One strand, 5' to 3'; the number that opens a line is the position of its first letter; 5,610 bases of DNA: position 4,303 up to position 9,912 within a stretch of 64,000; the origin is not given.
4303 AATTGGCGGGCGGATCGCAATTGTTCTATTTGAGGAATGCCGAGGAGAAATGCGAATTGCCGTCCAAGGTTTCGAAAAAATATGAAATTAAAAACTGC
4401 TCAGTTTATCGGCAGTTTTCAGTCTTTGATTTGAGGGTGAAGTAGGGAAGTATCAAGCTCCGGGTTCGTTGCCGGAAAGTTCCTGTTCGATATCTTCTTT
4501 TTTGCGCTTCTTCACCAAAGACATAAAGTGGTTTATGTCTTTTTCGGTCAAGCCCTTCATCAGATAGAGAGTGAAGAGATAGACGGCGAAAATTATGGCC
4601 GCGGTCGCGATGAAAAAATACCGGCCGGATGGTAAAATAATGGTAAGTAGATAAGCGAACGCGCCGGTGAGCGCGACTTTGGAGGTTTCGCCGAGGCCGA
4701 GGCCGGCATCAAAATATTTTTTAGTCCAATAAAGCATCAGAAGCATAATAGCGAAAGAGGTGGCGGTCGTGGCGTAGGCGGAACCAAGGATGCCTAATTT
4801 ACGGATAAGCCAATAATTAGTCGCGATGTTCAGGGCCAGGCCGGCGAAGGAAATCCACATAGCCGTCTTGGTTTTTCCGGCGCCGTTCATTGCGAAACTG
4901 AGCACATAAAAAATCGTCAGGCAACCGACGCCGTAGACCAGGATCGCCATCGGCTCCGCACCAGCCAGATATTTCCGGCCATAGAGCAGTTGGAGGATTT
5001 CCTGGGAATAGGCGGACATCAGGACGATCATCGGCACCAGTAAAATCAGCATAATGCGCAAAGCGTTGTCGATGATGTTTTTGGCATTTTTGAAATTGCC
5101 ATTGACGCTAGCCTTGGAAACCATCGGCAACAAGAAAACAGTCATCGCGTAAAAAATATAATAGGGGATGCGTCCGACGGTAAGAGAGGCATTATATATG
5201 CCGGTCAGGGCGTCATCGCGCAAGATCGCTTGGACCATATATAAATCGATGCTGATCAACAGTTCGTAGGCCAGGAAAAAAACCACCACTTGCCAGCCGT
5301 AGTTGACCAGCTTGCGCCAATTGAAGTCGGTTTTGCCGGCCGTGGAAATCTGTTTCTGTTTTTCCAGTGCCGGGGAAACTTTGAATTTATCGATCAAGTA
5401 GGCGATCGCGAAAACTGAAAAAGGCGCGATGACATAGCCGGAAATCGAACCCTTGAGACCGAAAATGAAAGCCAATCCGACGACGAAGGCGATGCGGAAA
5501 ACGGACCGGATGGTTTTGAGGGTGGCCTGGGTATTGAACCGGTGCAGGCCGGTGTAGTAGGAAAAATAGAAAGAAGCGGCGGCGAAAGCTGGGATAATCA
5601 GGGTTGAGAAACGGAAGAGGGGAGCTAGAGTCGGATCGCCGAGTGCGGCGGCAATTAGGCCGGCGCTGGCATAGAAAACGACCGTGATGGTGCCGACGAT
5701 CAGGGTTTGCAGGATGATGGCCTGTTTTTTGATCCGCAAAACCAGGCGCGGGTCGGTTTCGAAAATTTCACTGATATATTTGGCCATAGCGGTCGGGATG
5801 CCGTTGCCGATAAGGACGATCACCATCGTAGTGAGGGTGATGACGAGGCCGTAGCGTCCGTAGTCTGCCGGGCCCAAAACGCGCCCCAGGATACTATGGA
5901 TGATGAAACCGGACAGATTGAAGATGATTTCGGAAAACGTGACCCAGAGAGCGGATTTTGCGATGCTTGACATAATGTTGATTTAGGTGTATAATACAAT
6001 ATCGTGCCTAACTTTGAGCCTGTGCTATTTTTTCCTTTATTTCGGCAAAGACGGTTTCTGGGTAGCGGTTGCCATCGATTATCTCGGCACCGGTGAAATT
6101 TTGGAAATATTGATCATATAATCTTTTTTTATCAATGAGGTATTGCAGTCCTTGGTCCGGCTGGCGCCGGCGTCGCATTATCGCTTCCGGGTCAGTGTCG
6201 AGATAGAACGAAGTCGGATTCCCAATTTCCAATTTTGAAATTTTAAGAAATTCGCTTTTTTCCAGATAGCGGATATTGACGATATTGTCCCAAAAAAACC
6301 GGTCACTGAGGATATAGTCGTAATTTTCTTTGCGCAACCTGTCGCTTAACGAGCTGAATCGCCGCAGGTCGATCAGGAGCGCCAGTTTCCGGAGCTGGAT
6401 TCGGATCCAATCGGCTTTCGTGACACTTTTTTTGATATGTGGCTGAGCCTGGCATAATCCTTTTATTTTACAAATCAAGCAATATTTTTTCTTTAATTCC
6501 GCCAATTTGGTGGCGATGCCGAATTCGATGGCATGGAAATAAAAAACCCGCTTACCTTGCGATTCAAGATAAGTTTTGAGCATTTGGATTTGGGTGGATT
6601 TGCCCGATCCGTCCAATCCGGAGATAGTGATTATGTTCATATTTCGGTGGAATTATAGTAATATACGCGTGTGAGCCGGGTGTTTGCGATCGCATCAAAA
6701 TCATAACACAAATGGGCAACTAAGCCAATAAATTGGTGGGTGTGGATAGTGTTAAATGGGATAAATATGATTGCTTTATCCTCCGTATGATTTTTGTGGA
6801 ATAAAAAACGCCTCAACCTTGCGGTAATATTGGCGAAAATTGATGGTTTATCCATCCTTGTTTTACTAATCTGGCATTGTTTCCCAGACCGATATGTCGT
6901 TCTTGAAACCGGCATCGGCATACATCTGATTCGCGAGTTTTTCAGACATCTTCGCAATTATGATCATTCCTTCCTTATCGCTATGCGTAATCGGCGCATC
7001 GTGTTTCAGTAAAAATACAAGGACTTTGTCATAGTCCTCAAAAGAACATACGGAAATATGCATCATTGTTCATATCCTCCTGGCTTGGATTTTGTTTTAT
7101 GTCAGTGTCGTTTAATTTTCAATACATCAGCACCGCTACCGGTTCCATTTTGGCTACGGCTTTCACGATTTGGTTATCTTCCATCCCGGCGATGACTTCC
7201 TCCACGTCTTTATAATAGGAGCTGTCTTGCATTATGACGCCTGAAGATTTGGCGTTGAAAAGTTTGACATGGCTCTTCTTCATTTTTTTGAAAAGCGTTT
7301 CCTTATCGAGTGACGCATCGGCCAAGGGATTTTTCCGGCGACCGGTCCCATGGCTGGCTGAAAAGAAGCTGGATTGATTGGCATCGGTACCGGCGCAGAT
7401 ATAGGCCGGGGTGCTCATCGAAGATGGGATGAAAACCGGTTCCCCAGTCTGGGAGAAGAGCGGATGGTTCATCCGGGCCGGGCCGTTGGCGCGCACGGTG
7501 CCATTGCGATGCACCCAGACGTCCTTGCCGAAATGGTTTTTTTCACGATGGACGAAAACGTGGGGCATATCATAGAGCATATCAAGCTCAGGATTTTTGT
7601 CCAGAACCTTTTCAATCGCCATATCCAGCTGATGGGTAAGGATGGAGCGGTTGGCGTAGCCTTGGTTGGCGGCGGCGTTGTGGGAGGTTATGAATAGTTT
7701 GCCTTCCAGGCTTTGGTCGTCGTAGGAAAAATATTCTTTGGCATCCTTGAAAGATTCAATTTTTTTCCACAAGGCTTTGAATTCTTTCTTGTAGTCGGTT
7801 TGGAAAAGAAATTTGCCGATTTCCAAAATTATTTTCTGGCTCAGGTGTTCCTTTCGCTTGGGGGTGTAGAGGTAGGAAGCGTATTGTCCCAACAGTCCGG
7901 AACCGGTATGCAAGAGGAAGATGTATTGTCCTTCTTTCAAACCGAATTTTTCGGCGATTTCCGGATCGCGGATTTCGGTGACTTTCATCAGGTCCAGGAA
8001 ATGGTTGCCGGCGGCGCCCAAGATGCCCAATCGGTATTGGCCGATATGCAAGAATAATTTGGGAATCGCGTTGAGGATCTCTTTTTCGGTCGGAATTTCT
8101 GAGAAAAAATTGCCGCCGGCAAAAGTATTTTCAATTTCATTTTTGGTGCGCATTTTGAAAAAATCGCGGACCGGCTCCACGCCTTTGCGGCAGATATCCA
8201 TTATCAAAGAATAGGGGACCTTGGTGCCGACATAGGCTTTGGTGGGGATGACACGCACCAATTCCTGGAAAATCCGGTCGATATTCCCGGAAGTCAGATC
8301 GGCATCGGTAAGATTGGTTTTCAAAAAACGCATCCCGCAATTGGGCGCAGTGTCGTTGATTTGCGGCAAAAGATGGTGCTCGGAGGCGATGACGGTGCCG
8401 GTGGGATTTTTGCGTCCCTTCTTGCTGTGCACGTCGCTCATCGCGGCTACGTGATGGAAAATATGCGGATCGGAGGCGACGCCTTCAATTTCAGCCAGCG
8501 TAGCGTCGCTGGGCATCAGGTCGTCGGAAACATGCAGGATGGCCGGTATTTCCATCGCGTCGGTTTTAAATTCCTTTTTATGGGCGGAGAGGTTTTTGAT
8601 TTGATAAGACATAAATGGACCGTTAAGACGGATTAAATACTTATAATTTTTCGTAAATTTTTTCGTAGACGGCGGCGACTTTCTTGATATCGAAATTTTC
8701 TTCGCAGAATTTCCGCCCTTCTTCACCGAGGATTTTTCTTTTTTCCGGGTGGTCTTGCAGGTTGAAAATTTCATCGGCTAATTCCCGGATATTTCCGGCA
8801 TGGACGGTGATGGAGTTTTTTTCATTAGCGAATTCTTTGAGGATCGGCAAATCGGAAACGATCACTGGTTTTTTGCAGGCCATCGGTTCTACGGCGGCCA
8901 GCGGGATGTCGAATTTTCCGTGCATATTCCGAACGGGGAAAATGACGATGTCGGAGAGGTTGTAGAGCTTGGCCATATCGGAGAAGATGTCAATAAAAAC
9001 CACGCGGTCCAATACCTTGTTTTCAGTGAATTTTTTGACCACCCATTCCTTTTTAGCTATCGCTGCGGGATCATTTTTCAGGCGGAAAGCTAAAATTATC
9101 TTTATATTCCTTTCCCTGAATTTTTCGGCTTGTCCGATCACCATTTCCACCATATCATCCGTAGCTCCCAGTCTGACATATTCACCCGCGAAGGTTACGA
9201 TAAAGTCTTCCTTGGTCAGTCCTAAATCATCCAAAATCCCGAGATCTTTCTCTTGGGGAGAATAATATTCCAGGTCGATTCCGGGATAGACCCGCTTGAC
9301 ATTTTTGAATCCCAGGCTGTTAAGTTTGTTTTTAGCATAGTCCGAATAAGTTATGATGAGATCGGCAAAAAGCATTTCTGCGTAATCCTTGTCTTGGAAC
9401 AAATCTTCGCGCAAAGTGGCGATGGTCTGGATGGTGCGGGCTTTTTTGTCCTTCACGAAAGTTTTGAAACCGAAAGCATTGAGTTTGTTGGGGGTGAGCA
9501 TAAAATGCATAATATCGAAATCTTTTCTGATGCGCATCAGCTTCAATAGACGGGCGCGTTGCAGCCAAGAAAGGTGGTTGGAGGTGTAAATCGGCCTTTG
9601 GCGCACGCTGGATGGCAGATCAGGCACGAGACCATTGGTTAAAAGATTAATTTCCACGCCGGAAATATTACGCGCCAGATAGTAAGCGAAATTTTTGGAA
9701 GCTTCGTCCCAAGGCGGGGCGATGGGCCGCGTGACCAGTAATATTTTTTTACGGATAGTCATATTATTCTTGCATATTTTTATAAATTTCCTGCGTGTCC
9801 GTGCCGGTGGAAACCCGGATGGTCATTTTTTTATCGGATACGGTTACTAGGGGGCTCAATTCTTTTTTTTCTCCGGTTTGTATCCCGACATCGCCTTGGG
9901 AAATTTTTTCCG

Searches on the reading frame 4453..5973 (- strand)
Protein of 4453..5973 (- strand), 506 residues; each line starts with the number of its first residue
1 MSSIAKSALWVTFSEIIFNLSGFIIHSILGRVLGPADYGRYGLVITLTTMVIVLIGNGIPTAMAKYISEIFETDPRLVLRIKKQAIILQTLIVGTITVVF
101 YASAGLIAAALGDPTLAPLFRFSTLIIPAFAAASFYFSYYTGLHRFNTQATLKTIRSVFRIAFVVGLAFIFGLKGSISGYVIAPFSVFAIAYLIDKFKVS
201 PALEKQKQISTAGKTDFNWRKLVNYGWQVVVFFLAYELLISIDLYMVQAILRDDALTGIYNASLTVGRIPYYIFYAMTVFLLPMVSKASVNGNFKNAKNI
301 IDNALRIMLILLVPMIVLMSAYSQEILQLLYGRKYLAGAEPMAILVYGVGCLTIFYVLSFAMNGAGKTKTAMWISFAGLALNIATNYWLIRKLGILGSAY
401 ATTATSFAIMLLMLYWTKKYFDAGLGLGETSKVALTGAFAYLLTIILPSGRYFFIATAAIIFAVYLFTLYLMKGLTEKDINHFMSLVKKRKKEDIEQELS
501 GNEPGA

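Call 68: search_protein_families(library=pfam, proteins=[window:4453-5973:-], max_evalue=0.001)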
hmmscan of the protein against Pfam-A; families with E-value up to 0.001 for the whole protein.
window:4453-5973:- (506 aa): 4 families
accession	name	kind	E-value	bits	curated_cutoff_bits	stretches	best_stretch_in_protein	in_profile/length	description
PF01943.22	Polysacc_synt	-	6.7e-26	91.8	28.2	1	5-288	2-273/274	Polysaccharide biosynthesis protein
PF13440.11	Polysacc_synt_3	-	4.8e-17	62.6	23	1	28-337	1-290/293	Polysaccharide biosynthesis protein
PF03023.19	MurJ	-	8.2e-12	44.9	27.4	1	251-451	227-428/451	Lipid II flippase MurJ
PF01554.23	MatE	-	7e-09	36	24.9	1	241-388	14-161/161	MatE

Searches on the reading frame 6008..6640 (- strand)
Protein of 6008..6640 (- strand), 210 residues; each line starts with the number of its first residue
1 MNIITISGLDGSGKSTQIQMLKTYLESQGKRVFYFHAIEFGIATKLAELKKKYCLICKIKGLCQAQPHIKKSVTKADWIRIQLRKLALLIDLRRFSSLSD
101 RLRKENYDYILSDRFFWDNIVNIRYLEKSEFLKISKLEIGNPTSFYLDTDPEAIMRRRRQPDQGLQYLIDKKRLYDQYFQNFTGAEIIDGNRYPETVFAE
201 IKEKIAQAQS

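Call 68: search_protein_families(library=pfam, proteins=[window:6008-6640:-], max_evalue=0.001)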
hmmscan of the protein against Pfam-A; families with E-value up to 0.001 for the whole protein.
window:6008-6640:- (210 aa): 1 family
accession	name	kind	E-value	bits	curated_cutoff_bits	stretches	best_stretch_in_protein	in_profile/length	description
PF02223.23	Thymidylate_kin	-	4.6e-08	33.4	27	1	6-34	1-30/185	Thymidylate kinase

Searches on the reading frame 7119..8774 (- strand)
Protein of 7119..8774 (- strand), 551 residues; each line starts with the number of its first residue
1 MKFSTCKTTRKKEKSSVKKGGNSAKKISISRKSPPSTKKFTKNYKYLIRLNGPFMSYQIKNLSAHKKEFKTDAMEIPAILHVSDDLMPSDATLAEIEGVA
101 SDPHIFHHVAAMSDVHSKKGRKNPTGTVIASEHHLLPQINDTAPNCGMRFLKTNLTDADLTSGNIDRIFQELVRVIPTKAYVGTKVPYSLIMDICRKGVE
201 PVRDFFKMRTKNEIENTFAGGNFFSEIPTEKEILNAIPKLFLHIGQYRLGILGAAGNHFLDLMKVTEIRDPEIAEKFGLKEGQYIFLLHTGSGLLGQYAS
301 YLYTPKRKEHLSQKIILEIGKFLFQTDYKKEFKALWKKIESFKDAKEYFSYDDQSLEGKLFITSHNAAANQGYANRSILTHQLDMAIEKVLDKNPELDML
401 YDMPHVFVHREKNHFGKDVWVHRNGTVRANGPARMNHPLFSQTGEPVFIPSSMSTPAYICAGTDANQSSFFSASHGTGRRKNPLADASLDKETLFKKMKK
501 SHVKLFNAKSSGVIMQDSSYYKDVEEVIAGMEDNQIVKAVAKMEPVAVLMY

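Call 68: search_protein_families(library=pfam, proteins=[window:7119-8774:-], max_evalue=0.001)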
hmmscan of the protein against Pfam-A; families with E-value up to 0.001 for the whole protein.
window:7119-8774:- (551 aa): 1 family
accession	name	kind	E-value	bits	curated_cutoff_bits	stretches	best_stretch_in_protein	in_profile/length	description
PF01139.22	RtcB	-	1.6e-69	235.6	27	1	97-549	3-424/426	tRNA-splicing ligase RtcB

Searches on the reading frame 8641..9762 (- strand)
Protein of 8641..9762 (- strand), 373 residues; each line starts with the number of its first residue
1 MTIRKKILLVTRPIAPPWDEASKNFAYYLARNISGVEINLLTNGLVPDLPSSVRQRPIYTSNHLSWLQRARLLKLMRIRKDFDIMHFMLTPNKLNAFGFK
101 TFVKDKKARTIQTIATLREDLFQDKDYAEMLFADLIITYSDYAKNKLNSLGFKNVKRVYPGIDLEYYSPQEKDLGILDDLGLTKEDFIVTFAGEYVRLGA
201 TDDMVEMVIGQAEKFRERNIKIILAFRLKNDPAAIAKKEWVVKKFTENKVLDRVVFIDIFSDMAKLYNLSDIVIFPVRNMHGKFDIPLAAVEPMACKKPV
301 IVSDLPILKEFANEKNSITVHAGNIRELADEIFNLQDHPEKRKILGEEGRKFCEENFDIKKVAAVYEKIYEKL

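Call 68: search_protein_families(library=pfam, proteins=[window:8641-9762:-], max_evalue=0.001)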
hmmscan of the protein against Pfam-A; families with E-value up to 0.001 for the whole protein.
window:8641-9762:- (373 aa): 3 families
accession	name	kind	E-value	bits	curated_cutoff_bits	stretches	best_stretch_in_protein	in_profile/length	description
PF13692.12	Glyco_trans_1_4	-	1e-12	49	27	1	203-335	15-139/142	Glycosyl transferases group 1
PF00534.26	Glycos_transf_1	-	6e-12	45.9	26.4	1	241-351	62-171/172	Glycosyl transferases group 1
PF13524.12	Glyco_trans_1_2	-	1.4e-07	32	25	1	261-364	38-140/144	Glycosyl transferase-like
